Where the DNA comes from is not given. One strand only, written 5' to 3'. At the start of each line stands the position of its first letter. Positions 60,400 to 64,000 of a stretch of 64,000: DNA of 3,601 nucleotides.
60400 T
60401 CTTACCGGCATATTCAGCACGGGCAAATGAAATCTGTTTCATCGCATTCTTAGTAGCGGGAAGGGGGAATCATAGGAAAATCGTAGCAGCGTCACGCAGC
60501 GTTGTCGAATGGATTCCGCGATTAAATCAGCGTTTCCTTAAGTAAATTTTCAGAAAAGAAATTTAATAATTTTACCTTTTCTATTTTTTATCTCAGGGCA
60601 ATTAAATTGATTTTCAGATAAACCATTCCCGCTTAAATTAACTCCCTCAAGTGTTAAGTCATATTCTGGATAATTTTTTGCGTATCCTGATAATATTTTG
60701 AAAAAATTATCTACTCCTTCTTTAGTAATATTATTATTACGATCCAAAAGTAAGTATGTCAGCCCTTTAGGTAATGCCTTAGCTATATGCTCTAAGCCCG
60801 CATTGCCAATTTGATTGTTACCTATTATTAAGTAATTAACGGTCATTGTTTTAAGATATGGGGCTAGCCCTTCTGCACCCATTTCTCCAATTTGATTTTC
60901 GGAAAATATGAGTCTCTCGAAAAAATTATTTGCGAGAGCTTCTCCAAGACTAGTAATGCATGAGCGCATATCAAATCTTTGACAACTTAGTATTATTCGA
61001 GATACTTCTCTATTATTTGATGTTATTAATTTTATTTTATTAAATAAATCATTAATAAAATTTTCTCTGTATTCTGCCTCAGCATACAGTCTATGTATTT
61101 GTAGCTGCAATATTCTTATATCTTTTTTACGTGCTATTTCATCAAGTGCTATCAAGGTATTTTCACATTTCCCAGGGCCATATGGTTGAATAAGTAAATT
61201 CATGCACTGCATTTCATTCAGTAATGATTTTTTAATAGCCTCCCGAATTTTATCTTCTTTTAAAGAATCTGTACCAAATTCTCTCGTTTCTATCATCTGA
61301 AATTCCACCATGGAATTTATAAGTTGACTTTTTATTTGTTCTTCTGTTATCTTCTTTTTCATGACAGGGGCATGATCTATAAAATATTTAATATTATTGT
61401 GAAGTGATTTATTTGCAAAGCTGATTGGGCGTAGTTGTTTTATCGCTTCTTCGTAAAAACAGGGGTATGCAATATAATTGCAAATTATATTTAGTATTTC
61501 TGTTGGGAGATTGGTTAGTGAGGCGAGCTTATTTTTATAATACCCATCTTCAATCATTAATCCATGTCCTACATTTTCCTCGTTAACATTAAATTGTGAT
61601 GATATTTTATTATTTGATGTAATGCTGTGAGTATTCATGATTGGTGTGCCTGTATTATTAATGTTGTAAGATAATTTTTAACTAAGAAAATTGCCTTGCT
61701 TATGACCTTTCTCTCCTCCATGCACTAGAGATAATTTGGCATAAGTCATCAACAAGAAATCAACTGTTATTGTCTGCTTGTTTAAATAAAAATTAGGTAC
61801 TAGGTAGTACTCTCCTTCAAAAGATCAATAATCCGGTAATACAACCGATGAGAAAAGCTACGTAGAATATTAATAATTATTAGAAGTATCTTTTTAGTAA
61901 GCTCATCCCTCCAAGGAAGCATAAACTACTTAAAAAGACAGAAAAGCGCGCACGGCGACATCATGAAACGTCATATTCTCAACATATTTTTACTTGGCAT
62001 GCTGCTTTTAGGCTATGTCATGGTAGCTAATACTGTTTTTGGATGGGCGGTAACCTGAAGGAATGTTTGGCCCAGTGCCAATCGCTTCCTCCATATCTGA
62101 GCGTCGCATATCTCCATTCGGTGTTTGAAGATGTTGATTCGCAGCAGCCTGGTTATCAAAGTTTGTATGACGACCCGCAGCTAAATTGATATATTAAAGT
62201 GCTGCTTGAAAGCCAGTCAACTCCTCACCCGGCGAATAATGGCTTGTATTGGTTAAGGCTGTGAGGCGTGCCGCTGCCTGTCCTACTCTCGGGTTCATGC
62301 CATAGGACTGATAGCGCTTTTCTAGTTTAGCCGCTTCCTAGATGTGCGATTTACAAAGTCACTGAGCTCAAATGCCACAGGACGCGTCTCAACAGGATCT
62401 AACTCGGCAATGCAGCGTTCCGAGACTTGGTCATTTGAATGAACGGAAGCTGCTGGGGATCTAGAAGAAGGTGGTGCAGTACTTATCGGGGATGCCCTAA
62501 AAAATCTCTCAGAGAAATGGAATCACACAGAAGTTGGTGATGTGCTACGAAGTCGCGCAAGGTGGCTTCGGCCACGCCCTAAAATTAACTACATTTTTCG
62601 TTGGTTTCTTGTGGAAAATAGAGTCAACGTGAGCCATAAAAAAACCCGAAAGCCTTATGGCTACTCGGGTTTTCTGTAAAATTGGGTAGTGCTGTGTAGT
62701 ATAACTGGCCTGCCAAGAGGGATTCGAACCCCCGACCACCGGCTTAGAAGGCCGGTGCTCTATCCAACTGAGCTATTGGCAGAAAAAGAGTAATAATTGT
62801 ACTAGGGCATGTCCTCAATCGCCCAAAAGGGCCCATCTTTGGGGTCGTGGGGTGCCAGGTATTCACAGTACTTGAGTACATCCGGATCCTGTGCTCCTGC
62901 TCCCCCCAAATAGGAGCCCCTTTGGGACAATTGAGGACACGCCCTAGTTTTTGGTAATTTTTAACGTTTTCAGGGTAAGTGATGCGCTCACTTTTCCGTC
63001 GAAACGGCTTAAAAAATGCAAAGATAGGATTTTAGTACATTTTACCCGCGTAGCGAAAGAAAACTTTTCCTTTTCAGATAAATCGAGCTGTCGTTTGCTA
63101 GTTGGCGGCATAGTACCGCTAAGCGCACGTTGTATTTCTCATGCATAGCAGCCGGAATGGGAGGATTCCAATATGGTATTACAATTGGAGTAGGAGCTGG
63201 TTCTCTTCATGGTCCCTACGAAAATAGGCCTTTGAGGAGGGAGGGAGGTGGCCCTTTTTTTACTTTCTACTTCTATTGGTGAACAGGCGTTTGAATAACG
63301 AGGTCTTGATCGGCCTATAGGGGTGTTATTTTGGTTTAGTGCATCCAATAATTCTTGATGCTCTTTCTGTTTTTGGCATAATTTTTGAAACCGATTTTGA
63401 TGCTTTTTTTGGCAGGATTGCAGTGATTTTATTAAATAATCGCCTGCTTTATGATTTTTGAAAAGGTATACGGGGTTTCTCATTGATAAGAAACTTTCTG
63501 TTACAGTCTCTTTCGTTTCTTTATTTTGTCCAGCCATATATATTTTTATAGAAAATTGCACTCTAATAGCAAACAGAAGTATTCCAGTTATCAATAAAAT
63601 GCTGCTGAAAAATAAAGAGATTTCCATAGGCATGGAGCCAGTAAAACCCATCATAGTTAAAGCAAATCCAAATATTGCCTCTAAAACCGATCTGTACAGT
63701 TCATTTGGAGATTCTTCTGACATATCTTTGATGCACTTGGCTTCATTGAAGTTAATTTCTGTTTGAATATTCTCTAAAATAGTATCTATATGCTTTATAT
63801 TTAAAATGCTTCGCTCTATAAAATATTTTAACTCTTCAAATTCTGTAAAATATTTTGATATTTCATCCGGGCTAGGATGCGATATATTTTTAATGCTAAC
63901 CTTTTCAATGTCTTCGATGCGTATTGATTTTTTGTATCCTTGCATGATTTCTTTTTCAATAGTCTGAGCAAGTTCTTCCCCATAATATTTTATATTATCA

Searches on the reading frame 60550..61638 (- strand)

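Call 7: search_protein_families(library=ncbifam, proteins=[window:60550-61638:-], max_evalue=0.001)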
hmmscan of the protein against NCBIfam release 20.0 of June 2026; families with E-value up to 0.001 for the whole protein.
window:60550-61638:- (362 aa): 0 families

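Call 9: search_protein_families(library=pfam, proteins=[window:60550-61638:-], max_evalue=0.001)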
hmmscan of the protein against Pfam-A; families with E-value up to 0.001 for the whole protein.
window:60550-61638:- (362 aa): 1 family
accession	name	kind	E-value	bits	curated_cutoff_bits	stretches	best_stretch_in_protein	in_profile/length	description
PF13516.12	LRR_6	-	9.4e-06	25.7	23.4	0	266-286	4-24/24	Leucine Rich repeat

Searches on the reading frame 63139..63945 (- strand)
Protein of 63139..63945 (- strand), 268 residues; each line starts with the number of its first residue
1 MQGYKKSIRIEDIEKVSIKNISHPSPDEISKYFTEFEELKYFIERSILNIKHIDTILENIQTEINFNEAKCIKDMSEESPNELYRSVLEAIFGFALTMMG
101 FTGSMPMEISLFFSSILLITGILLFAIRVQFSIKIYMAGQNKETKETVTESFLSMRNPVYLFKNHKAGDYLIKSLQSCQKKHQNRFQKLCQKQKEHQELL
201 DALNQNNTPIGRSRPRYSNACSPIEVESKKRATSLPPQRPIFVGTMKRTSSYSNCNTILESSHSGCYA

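Call 7: search_protein_families(library=ncbifam, proteins=[window:63139-63945:-], max_evalue=0.001)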
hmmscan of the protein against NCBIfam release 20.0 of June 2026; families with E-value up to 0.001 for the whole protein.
window:63139-63945:- (268 aa): 0 families

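Call 9: search_protein_families(library=pfam, proteins=[window:63139-63945:-], max_evalue=0.001)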
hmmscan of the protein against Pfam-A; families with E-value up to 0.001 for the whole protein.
window:63139-63945:- (268 aa): 0 families

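Call 23: find_encoding_contigs(protein=window:63139-63945:-, flank=10000, max_places=2)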
Protein window:63139-63945:- (268 aa): no gene with exactly this product is on record in the collection.
